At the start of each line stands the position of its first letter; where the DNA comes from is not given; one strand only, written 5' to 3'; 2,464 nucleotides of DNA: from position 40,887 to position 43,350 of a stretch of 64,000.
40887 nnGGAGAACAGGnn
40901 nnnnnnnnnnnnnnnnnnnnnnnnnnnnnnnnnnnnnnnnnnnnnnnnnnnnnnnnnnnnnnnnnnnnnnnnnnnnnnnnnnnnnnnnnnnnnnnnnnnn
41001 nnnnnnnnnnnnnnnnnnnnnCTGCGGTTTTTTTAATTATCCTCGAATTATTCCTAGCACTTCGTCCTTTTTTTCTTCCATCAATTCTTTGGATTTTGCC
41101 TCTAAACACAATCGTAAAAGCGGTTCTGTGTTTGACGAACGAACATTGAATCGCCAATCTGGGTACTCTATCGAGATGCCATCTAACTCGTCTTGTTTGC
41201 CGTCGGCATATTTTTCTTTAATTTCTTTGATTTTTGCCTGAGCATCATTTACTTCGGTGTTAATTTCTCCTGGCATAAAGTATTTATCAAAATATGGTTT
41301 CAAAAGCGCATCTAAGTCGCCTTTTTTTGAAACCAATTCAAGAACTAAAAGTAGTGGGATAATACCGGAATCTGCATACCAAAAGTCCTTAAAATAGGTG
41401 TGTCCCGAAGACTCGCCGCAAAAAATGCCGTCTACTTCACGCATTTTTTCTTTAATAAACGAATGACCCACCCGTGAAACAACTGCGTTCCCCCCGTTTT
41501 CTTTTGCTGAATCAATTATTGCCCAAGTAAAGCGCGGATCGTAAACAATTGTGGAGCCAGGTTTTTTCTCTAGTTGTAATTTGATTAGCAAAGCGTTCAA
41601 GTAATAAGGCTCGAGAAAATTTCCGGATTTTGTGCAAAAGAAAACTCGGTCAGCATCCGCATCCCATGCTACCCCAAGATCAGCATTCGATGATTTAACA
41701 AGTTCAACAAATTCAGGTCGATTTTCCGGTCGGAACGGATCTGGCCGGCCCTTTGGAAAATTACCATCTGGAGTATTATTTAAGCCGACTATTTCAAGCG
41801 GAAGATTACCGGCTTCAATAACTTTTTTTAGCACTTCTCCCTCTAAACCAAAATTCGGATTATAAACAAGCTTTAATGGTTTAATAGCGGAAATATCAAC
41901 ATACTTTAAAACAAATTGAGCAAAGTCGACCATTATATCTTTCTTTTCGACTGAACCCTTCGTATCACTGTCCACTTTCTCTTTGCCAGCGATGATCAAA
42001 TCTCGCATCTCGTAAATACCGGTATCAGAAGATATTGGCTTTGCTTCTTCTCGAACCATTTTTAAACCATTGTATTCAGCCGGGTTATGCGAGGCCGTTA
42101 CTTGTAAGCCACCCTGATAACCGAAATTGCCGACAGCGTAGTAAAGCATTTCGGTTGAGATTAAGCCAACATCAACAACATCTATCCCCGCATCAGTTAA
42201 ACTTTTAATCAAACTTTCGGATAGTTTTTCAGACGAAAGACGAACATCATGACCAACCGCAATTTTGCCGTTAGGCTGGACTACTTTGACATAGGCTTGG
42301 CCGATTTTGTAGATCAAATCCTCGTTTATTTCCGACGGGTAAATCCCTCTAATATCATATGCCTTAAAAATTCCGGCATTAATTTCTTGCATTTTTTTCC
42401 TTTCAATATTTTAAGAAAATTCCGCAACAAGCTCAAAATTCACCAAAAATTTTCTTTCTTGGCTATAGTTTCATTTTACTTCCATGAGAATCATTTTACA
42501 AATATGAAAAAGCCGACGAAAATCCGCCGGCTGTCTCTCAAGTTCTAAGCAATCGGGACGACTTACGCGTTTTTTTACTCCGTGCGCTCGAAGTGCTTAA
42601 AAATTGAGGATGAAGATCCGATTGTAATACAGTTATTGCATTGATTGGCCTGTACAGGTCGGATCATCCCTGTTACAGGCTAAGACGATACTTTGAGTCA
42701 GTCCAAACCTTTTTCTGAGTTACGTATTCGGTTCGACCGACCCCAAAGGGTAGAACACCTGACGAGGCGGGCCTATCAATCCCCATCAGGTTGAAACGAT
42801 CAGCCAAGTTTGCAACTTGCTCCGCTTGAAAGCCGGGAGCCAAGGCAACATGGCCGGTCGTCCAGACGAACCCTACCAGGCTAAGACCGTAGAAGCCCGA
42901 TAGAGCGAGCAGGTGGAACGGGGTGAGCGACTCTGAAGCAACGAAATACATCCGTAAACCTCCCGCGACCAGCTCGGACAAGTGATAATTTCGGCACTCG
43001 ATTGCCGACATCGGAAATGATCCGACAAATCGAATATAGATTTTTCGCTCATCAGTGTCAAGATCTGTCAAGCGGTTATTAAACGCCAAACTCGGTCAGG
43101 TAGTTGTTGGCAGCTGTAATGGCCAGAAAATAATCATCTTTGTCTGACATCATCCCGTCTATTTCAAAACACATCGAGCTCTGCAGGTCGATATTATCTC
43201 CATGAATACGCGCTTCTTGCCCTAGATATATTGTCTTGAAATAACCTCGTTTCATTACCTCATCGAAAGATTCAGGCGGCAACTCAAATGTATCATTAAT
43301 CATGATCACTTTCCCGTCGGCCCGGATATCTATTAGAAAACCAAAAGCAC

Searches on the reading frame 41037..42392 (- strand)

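Call 14: search_protein_families(library=pfam, proteins=[window:41037-42392:-], max_evalue=0.001)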
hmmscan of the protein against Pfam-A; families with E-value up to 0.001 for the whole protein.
window:41037-42392:- (451 aa): 4 families
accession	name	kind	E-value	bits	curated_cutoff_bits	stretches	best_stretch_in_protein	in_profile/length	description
PF02878.22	PGM_PMM_I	-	4.9e-36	123.9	22.5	1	8-124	3-123/138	Phosphoglucomutase/phosphomannomutase, alpha/beta/alpha domain I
PF02880.22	PGM_PMM_III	-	1.6e-22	80.3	20.7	1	264-370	4-114/115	Phosphoglucomutase/phosphomannomutase, alpha/beta/alpha domain III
PF02879.22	PGM_PMM_II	-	3.5e-19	69.7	29.3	1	157-257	3-103/103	Phosphoglucomutase/phosphomannomutase, alpha/beta/alpha domain II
PF00408.26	PGM_PMM_IV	-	8.7e-11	42.2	23.1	1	376-446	1-66/68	Phosphoglucomutase/phosphomannomutase, C-terminal domain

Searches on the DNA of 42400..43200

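Call 49: search_rna_families(source=window, start=42400, end=43200, threshold=evalue, max_evalue=1)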
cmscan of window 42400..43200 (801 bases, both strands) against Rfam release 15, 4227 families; matches with E-value up to 1: 0.
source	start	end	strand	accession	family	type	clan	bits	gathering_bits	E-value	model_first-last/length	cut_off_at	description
